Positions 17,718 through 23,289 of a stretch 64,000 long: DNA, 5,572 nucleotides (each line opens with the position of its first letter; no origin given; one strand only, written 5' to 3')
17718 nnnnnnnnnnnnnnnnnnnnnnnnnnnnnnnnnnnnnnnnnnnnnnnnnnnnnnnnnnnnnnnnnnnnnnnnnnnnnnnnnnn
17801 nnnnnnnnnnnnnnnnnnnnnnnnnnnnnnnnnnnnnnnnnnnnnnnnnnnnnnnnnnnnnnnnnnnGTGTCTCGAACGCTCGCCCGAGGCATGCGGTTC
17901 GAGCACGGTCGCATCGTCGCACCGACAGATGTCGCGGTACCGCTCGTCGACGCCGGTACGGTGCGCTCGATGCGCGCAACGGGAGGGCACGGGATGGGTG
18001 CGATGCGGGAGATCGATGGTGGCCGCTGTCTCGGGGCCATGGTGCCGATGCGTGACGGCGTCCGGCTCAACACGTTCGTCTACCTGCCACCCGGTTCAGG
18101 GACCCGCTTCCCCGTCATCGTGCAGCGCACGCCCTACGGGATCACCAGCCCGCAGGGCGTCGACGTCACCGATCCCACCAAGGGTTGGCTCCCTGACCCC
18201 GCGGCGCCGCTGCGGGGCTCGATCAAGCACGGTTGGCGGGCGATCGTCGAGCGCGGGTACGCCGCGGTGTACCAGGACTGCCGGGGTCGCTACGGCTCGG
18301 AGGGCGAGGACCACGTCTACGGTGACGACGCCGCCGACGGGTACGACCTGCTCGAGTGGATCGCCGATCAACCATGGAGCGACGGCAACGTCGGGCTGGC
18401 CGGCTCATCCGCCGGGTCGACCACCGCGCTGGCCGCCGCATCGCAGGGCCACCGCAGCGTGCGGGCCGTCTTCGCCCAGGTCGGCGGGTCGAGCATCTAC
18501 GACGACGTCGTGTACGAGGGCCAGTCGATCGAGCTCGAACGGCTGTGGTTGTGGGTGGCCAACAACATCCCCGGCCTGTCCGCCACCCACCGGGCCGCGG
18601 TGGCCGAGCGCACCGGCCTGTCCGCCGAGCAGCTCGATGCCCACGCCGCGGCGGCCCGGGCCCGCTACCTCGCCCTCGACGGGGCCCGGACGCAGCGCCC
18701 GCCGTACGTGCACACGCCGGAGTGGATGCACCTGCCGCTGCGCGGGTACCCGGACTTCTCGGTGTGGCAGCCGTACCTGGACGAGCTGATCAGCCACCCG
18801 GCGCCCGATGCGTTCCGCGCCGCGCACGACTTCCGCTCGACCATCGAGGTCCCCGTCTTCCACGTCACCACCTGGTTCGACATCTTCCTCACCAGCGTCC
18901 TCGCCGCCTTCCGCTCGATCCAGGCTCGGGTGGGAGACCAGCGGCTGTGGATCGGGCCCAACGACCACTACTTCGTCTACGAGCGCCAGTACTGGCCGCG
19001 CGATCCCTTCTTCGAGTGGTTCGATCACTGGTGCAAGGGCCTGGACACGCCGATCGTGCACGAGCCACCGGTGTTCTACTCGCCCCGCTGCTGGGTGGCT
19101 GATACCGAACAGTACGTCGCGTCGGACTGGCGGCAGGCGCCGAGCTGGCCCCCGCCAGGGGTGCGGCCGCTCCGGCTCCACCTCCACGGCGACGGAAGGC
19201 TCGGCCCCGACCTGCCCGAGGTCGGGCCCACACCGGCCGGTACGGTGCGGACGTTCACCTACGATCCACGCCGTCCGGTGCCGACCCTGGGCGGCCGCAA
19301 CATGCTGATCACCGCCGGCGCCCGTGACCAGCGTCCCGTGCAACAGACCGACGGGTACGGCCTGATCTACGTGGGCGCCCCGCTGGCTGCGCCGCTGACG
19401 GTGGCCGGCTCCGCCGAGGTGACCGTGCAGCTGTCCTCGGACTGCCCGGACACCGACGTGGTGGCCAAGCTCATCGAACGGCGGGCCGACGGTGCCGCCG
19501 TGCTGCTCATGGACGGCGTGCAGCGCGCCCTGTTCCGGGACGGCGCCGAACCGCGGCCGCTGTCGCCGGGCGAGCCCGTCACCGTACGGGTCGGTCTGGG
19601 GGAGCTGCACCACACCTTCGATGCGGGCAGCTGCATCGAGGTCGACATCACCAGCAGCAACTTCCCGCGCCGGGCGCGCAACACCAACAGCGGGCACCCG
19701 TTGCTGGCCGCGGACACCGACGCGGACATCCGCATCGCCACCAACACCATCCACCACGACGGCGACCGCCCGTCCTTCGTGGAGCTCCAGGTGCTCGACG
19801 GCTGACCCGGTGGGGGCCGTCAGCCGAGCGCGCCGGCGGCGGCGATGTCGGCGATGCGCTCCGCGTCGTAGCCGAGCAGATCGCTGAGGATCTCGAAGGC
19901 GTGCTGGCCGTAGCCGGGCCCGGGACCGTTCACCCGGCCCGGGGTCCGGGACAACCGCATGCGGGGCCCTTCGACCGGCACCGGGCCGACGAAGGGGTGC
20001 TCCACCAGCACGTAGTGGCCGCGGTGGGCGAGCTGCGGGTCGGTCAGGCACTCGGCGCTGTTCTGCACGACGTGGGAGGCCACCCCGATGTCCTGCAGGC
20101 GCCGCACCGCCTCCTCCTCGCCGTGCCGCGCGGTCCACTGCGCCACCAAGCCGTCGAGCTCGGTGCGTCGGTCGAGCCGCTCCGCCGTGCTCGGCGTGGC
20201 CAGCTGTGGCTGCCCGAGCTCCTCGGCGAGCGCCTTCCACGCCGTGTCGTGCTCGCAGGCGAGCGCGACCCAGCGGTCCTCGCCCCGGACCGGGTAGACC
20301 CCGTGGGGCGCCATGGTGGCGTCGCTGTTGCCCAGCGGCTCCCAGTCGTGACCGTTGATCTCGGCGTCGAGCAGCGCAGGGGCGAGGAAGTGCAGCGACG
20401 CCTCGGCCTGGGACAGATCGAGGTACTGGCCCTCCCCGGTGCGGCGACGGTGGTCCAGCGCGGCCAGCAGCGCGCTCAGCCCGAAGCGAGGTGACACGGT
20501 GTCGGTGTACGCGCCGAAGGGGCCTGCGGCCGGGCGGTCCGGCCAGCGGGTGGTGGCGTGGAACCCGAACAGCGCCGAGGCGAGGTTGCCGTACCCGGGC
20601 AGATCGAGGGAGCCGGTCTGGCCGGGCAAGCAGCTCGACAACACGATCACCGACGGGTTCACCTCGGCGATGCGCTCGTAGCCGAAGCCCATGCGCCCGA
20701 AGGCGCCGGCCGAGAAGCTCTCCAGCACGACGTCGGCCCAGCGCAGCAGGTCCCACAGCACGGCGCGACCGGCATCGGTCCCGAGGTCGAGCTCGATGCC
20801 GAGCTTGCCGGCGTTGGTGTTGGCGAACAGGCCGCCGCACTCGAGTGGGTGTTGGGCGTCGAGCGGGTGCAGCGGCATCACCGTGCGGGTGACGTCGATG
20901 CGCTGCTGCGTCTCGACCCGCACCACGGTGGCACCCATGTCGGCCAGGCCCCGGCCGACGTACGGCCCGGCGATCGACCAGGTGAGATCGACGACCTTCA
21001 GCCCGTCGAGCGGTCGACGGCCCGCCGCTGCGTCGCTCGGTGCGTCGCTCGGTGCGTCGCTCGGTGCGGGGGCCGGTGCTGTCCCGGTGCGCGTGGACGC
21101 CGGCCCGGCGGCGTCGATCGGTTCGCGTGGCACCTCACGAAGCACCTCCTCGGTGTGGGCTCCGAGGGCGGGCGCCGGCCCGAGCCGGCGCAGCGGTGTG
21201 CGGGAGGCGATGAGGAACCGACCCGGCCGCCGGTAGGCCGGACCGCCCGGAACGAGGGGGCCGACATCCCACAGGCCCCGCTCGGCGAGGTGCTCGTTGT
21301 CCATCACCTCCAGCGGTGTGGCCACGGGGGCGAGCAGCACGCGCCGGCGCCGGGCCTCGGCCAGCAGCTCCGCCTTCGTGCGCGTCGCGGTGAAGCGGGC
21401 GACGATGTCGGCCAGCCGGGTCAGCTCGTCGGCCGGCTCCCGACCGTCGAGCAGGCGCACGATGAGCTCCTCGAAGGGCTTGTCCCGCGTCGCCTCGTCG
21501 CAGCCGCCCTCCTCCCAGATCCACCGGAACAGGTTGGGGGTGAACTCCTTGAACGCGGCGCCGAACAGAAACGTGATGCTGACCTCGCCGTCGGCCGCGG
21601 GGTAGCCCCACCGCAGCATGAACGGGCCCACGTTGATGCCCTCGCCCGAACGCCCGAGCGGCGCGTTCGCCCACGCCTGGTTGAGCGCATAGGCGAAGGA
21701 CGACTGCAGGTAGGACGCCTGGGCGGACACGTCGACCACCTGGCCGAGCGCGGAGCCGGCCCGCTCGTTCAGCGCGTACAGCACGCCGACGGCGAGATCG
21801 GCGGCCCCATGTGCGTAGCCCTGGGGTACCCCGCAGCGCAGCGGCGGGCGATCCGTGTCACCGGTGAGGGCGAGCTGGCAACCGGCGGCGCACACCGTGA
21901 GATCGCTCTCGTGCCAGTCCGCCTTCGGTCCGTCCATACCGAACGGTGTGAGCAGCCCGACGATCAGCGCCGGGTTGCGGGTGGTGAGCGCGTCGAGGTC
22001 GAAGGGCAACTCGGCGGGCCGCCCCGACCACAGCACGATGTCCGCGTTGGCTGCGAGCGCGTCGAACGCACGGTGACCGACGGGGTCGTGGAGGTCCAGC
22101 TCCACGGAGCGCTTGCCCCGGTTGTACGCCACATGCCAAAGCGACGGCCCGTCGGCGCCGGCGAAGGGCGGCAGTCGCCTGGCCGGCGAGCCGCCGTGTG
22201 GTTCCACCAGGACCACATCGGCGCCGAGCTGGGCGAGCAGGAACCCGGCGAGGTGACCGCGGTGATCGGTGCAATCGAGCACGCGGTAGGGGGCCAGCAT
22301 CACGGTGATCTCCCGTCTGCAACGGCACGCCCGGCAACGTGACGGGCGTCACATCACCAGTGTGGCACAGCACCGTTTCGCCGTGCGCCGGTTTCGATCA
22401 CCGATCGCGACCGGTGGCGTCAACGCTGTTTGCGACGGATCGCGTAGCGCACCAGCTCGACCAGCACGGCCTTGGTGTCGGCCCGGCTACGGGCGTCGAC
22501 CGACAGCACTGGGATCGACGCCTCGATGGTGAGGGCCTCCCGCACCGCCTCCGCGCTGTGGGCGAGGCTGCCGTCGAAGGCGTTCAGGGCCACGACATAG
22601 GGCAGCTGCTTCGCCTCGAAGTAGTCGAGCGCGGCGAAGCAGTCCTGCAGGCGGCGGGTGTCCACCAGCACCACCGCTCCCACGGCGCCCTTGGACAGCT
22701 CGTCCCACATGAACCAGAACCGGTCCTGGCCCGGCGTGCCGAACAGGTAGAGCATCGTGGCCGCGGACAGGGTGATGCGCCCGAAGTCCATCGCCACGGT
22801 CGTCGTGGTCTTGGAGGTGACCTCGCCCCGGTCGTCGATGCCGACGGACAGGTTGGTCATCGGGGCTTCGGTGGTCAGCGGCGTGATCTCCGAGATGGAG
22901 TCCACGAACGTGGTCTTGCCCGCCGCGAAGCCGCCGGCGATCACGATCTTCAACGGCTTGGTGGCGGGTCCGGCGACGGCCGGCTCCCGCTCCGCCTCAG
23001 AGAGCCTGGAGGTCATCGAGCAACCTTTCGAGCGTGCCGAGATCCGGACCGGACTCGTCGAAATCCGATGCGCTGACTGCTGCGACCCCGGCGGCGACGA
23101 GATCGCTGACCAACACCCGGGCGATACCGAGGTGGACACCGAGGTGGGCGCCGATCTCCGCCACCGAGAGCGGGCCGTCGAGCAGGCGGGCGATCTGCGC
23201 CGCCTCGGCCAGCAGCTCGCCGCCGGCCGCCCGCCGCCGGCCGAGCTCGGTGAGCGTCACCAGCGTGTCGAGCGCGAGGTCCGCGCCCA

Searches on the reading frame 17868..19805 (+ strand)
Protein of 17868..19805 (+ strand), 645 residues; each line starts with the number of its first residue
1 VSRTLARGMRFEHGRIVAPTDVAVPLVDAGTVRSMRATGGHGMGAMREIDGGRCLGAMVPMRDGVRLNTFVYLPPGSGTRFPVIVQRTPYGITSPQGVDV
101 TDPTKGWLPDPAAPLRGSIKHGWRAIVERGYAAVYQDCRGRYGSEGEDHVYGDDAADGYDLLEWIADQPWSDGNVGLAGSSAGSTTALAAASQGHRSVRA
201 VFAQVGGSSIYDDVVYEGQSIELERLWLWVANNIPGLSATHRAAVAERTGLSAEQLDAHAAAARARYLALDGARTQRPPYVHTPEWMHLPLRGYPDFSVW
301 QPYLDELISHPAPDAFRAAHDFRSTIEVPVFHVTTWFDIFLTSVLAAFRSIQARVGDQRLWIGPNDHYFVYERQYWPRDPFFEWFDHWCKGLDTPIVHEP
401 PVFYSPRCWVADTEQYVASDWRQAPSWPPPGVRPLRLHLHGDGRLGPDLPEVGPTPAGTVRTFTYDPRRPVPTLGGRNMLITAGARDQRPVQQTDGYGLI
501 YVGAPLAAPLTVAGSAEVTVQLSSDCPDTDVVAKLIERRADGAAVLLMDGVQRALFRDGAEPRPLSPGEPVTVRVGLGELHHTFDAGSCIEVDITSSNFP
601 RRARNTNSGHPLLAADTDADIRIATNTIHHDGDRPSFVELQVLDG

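Call 37: search_protein_families(library=pfam, proteins=[window:17868-19805:+], max_evalue=0.001)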
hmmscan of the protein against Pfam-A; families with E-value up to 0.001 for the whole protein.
window:17868-19805:+ (645 aa): 2 families
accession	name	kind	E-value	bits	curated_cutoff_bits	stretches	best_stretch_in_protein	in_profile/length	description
PF02129.25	Peptidase_S15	-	1.7e-49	169.3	23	1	63-368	1-261/262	X-Pro dipeptidyl-peptidase (S15 family)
PF08530.16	PepX_C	-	7.4e-31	108.2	22.5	1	409-639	12-217/217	X-Pro dipeptidyl-peptidase C-terminal non-catalytic domain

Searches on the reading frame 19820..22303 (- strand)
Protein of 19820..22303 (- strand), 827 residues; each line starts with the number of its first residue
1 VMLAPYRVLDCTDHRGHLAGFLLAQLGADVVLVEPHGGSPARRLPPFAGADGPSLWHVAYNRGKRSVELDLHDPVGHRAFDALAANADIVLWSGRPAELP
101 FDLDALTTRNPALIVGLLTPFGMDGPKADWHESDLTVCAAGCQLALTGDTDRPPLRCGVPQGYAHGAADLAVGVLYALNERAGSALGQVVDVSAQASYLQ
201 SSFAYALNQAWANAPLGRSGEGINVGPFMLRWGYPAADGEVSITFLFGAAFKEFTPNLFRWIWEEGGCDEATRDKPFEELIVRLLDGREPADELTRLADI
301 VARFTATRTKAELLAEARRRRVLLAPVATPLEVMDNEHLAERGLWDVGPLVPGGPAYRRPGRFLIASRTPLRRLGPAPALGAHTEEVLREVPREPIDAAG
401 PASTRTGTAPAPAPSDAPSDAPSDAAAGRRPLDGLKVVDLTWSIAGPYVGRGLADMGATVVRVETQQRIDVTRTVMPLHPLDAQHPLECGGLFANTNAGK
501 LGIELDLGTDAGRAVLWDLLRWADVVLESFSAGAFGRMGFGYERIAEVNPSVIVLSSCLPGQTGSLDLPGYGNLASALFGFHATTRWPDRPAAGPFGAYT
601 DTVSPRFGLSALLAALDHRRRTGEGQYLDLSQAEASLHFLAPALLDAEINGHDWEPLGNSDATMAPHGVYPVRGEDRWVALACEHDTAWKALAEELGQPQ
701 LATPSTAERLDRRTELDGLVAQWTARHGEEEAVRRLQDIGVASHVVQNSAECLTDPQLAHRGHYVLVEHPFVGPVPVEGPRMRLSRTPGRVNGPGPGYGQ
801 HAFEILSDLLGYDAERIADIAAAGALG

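Call 37: search_protein_families(library=pfam, proteins=[window:19820-22303:-], max_evalue=0.001)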
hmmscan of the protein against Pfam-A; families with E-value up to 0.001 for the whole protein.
window:19820-22303:- (827 aa): 1 family
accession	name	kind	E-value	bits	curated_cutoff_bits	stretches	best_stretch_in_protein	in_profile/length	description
PF02515.22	CoA_transf_3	-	2.3e-145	484.8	23.3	2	432-801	1-365/366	CoA-transferase family III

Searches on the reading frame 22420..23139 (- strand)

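Call 37: search_protein_families(library=pfam, proteins=[window:22420-23139:-], max_evalue=0.001)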
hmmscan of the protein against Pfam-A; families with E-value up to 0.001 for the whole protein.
window:22420-23139:- (239 aa): 1 family
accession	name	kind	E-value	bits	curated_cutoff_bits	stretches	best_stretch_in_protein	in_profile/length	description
PF03029.23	ATP_bind_1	-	7.7e-29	101.6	27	1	67-234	1-238/240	Conserved hypothetical ATP binding protein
